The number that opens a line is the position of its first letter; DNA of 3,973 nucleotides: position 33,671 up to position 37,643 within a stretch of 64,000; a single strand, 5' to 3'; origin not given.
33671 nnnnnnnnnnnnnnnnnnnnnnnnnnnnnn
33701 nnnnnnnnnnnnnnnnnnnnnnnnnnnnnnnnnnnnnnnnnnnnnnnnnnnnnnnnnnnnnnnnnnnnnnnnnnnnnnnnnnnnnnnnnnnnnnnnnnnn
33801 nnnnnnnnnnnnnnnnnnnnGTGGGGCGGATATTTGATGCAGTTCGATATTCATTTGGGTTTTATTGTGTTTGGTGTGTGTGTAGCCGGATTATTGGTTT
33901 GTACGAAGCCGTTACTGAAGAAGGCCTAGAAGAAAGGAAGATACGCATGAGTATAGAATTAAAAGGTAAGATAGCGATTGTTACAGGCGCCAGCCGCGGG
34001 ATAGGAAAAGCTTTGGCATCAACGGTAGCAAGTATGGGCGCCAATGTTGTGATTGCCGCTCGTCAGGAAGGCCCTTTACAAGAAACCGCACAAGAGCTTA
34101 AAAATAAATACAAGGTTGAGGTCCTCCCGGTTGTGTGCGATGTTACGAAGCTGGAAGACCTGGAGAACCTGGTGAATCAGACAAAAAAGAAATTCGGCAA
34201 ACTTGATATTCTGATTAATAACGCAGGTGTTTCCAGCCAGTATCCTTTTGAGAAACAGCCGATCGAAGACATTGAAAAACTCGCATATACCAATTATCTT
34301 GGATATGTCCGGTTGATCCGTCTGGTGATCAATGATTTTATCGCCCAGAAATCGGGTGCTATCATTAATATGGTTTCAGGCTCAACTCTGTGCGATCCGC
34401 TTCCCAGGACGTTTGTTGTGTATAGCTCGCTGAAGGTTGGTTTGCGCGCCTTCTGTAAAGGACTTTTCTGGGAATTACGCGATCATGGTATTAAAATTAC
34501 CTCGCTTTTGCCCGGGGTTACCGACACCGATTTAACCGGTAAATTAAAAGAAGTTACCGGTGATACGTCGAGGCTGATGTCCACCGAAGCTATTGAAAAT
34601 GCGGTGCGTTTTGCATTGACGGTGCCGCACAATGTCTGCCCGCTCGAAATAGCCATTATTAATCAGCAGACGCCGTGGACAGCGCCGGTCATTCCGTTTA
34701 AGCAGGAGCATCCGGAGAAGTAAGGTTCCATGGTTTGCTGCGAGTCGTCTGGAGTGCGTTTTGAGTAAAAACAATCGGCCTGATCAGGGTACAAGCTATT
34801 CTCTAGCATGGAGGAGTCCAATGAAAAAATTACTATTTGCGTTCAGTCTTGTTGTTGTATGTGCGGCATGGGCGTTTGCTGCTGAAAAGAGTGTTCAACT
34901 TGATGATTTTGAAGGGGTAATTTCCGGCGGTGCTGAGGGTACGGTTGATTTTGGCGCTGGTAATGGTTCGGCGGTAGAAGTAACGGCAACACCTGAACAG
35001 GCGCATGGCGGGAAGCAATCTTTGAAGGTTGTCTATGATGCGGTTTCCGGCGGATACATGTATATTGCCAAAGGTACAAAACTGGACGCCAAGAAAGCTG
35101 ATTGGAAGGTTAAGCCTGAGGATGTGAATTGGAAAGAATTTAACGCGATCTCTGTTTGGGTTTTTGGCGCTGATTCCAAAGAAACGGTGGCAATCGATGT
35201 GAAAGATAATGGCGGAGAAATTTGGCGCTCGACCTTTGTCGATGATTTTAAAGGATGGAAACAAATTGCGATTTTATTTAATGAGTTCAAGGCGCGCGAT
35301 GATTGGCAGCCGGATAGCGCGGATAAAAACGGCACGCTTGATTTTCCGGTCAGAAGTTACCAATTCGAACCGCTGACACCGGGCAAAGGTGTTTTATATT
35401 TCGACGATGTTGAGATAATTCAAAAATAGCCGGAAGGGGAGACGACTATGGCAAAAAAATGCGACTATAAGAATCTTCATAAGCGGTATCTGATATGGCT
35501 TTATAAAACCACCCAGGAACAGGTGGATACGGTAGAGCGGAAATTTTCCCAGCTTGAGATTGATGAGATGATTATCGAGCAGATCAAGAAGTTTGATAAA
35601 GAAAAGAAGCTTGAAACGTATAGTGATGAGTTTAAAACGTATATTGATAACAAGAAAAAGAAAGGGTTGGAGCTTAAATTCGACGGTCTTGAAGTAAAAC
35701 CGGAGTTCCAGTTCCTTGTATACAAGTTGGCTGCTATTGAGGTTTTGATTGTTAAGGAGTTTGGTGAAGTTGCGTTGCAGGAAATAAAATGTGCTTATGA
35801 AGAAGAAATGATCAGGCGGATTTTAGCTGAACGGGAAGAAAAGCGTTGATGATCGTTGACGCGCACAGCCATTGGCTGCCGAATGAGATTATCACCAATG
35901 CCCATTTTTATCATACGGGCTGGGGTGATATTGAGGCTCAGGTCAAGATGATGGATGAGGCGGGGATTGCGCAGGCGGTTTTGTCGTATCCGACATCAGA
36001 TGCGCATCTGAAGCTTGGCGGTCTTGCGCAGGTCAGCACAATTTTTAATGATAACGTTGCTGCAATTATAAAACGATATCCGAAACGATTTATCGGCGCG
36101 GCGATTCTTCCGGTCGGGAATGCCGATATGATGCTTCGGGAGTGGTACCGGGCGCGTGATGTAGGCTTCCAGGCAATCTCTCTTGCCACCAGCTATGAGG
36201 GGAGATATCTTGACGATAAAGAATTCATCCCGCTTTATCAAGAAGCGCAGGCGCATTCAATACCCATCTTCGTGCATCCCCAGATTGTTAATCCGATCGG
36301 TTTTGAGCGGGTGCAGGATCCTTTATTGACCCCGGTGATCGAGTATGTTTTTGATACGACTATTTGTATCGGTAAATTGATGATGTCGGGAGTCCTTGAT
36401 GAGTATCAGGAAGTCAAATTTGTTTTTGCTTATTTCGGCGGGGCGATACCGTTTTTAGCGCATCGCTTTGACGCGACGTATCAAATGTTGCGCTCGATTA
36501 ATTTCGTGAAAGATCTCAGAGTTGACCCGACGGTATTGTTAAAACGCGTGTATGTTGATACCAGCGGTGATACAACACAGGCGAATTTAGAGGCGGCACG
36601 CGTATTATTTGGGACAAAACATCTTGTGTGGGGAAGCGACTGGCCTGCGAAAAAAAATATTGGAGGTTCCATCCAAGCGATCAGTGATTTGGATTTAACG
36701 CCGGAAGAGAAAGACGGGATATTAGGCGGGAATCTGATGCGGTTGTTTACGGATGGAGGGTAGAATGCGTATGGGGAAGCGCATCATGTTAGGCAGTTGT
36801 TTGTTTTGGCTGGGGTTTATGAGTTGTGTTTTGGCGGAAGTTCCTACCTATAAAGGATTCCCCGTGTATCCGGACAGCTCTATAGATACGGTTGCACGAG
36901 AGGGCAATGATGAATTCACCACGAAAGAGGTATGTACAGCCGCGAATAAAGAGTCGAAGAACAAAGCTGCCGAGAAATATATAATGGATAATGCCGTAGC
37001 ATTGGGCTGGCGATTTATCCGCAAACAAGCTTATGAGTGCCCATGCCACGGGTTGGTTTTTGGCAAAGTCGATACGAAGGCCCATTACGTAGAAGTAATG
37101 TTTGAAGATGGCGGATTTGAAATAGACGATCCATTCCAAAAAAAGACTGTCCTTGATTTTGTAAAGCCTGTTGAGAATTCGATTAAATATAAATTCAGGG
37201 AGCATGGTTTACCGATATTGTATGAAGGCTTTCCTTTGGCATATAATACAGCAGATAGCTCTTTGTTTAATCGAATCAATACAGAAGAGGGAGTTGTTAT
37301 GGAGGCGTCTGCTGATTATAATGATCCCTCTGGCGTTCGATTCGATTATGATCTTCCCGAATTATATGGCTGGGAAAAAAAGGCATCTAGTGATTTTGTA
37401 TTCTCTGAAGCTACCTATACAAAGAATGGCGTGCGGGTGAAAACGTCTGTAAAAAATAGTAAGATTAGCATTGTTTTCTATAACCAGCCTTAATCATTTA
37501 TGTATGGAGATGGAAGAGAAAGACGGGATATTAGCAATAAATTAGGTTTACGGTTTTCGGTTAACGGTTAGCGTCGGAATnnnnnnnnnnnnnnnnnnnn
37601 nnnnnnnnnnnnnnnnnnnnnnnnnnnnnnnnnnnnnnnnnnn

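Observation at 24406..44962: A type II PKS-like biosynthetic gene cluster with a B12-radical SAM enzyme and a built-in 5'-deoxyadenosine salvage module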

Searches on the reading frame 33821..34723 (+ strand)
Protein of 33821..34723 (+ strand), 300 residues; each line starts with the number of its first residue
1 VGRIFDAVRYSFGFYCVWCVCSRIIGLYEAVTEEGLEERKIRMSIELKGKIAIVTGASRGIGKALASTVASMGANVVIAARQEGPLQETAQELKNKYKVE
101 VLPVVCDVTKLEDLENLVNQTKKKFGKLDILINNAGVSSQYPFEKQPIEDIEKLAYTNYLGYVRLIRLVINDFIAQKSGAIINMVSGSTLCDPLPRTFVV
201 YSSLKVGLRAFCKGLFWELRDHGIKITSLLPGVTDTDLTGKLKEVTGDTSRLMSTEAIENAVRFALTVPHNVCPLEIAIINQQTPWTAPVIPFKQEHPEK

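Call 4: search_protein_families(library=pfam, proteins=[window:33821-34723:+], max_evalue=0.01)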
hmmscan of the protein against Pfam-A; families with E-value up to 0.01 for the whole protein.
window:33821-34723:+ (300 aa): 8 families
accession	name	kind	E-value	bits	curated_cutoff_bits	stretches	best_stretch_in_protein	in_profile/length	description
PF00106.31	adh_short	-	2.2e-51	174.6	26.6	1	50-243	1-191/195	short chain dehydrogenase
PF13561.12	adh_short_C2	-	8.5e-35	120.9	27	1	56-245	1-187/236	Enoyl-(Acyl carrier protein) reductase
PF08659.16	KR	-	8.6e-12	45.8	22.6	1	53-171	4-125/180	KR domain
PF02719.21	Polysacc_synt_2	-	4.1e-05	23.3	20.2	1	53-123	2-78/293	Polysaccharide biosynthesis protein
PF02826.25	2-Hacid_dh_C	-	0.0011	18.8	25.1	1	20-100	7-86/178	D-isomer specific 2-hydroxyacid dehydrogenase, NAD binding domain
PF00232.24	Glyco_hydro_1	-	0.0019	17.1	22.6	1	12-160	242-387/453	Glycosyl hydrolase family 1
PF01370.27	Epimerase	-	0.002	18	20.9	1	53-168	2-101/240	NAD dependent epimerase/dehydratase family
PF02882.25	THF_DHG_CYH_C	-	0.0029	17.4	27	0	42-88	29-75/160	Tetrahydrofolate dehydrogenase/cyclohydrolase, NAD(P)-binding domain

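Call 8: search_protein_families(library=ncbifam, proteins=[window:33947-34723:+], max_evalue=0.01)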
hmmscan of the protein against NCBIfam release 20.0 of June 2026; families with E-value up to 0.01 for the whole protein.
window:33947-34723:+ (258 aa): 236 families (the best 25 are shown)
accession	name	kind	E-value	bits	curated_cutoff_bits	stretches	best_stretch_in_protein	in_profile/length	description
NF005806.0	PRK07666.1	equivalog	6.8e-44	149.9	286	1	3-229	3-226/239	3-ketoacyl-ACP reductase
NF005594.0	PRK07326.1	equivalog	9.9e-42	143.1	271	1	4-237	3-229/237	SDR family oxidoreductase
NF004825.0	PRK06181.1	equivalog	1.1e-41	143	215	1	4-207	3-203/268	SDR family oxidoreductase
NF005559.1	PRK07231.1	subfamily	2.5e-41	141.8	215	1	5-208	2-202/249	glucose 1-dehydrogenase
NF006070.0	PRK08213.1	subfamily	1.3e-37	129.8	279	1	4-206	9-213/259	gluconate 5-dehydrogenase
NF005878.0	PRK07825.1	subfamily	3.7e-37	128.2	287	1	2-221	4-214/278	short chain dehydrogenase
NF004198.0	PRK05653.1-3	equivalog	4e-37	128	296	1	4-201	4-198/248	3-oxoacyl-ACP reductase FabG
NF004792.0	PRK06139.1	equivalog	1.1e-35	123.2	308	1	3-195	4-194/327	SDR family oxidoreductase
NF005672.0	PRK07454.1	equivalog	1.2e-35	122.9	234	1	7-229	6-226/241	SDR family oxidoreductase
NF004197.0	PRK05653.1-1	equivalog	8.4e-35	120.6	332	1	1-203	1-200/249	3-oxoacyl-ACP reductase FabG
NF004521.0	PRK05866.1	equivalog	1.4e-34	119.6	368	1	3-233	36-265/294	SDR family oxidoreductase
TIGR01830.1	3oxo_ACP_reduc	equivalog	1.8e-34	119.5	297.75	1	10-204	1-193/239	3-oxoacyl-[acyl-carrier-protein] reductase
NF009093.0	PRK12429.1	subfamily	2.2e-34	118.9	258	1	4-204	2-199/259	3-hydroxybutyrate dehydrogenase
NF005495.0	PRK07109.1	subfamily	3.6e-34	118.5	264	1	5-199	6-199/334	SDR family oxidoreductase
NF052558.1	MBtsdlDhBudC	equivalog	3.8e-34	118.4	270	1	6-202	2-192/250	meso-2,3-butanediol dehydrogenase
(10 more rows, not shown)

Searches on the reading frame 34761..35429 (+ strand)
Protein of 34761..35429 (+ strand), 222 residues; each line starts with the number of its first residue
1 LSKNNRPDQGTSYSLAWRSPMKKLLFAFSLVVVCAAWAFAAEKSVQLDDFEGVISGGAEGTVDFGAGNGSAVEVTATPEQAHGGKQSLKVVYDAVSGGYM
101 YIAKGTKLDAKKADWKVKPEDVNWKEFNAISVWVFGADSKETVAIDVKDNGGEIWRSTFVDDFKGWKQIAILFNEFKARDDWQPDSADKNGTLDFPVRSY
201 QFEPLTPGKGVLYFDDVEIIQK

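Call 4: search_protein_families(library=pfam, proteins=[window:34761-35429:+], max_evalue=0.01)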
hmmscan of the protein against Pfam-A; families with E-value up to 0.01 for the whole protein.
window:34761-35429:+ (222 aa): 2 families
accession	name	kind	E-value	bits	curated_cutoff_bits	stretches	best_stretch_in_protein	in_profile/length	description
PF03425.19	CBM_11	-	4.9e-21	76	27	1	41-220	10-180/182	Carbohydrate binding domain (family 11)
PF08547.18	CIA30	-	0.0074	16.8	24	0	96-178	48-120/157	Complex I intermediate-associated protein 30 (CIA30)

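Call 8: search_protein_families(library=ncbifam, proteins=[window:34761-35429:+], max_evalue=0.01)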
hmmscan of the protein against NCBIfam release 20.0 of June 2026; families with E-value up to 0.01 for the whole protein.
window:34761-35429:+ (222 aa): 0 families

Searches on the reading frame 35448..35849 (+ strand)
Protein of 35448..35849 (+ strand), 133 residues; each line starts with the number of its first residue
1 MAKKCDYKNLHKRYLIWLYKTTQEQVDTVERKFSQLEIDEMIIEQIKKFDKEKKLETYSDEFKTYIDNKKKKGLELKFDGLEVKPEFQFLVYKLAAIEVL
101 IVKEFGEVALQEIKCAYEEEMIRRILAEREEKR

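Call 4: search_protein_families(library=pfam, proteins=[window:35448-35849:+], max_evalue=0.01)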
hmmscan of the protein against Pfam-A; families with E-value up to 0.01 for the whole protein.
window:35448-35849:+ (133 aa): 0 families

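Call 8: search_protein_families(library=ncbifam, proteins=[window:35448-35849:+], max_evalue=0.01)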
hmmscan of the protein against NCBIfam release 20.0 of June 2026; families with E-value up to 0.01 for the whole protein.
window:35448-35849:+ (133 aa): 0 families

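Call 70: search_protein_families(library=pfam, proteins=[window:35448-35849:+], max_evalue=5)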
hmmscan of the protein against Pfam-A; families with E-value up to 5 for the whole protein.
window:35448-35849:+ (133 aa): 1 family
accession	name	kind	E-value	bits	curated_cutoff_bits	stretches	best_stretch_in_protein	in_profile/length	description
PF06847.16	Arc_PepC_II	-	0.16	13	29.9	1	2-56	9-65/93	Archaeal Peptidase A24 C-terminus Type II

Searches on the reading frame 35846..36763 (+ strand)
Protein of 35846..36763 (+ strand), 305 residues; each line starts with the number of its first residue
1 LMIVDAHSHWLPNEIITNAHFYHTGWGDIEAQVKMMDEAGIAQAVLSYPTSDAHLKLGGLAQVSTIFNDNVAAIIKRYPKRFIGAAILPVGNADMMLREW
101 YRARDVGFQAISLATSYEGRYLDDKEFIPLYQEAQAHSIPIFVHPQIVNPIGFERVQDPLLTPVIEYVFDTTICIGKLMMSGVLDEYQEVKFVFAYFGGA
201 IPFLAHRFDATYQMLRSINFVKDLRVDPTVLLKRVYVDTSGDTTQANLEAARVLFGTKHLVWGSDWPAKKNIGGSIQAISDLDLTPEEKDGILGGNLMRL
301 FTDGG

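Call 4: search_protein_families(library=pfam, proteins=[window:35846-36763:+], max_evalue=0.01)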
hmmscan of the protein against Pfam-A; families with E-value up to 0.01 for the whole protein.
window:35846-36763:+ (305 aa): 1 family
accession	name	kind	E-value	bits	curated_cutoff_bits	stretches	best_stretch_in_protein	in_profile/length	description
PF04909.20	Amidohydro_2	-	9.1e-22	78.6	26.4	1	67-301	62-287/289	Amidohydrolase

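Call 8: search_protein_families(library=ncbifam, proteins=[window:35846-36763:+], max_evalue=0.01)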
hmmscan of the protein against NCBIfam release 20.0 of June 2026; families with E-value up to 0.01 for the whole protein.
window:35846-36763:+ (305 aa): 0 families

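Call 27: search_solved_structures(query=window:35849-36763:+, max_evalue=0.01)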
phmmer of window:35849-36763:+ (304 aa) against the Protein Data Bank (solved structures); distinct sequences matched with E-value up to 0.01: 42.
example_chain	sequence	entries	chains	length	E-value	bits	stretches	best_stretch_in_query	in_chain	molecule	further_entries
4ign_A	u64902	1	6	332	1.1e-22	83.6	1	26-296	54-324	2-amino-3-carboxymuconate-6-semialdehyde decarboxylase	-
4igm_A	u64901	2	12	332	1.1e-22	83.6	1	26-296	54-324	2-amino-3-carboxymuconate-6-semialdehyde decarboxylase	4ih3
4ofc_A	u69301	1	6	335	1.2e-22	83.5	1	26-296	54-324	2-amino-3-carboxymuconate-6-semialdehyde decarboxylase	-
2wm1_A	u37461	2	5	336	1.2e-22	83.5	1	26-296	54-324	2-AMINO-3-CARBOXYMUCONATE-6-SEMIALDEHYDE DECARBOXYLASE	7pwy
4inf_A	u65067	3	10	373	1.1e-21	80.3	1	29-292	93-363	METAL-DEPENDENT HYDROLASE | 5-Carboxyvanillate Decarboxylase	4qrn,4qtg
4qs5_A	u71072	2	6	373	5.5e-21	78.1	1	29-292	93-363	Ligw2 Decarboxylase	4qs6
3nur_A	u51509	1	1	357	2.9e-18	69.1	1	31-295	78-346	Amidohydrolase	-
3s4t_A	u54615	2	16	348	3.5e-18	68.9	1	30-300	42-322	Amidohydrolase 2 | Gamma-resorcylate decarboxylase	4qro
4icm_A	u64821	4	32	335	1e-17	67.3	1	35-300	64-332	5-carboxyvanillate decarboxylase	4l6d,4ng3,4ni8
4hk5_A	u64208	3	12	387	2.4e-16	62.8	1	30-276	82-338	Uracil-5-carboxylate decarboxylase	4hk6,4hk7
4lak_A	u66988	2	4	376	9.8e-16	60.8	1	30-272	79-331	Uracil-5-carboxylate decarboxylase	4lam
4hjw_A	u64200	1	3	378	1.6e-15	60.1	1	106-267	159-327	Uracil-5-carboxylate decarboxylase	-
4lal_A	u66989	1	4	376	2.3e-15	59.6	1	30-269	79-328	Uracil-5-carboxylate decarboxylase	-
4lan_A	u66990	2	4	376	4.1e-15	58.8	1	30-276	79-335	Uracil-5-carboxylate decarboxylase | Cordyceps militaris IDCase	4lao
2dvt_A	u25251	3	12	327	6.9e-15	58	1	29-275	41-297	Thermophilic reversible gamma-resorcylate decarboxylase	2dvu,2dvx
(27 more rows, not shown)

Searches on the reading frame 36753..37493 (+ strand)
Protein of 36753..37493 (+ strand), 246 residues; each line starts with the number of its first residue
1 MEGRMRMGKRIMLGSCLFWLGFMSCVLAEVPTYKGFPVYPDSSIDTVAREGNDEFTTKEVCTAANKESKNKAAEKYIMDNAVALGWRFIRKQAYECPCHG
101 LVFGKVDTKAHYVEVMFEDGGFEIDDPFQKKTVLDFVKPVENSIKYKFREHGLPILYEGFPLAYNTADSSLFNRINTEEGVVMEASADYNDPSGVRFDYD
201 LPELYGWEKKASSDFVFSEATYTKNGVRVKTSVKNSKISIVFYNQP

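Call 4: search_protein_families(library=pfam, proteins=[window:36753-37493:+], max_evalue=0.01)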
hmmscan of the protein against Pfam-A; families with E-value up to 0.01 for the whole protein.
window:36753-37493:+ (246 aa): 0 families

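Call 8: search_protein_families(library=ncbifam, proteins=[window:36753-37493:+], max_evalue=0.01)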
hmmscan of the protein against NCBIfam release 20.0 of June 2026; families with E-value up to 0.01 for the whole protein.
window:36753-37493:+ (246 aa): 0 families

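Call 70: search_protein_families(library=pfam, proteins=[window:36765-37493:+], max_evalue=5)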
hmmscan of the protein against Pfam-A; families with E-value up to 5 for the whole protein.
window:36765-37493:+ (242 aa): 2 families
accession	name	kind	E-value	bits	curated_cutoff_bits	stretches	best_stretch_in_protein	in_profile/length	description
PF08095.16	Toxin_25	-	0.064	14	25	1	45-57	10-22/22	Hefutoxin family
PF24277.2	DmsR_N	-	0.16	12.5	27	1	38-95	28-90/143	DmsR, N-terminal domain-like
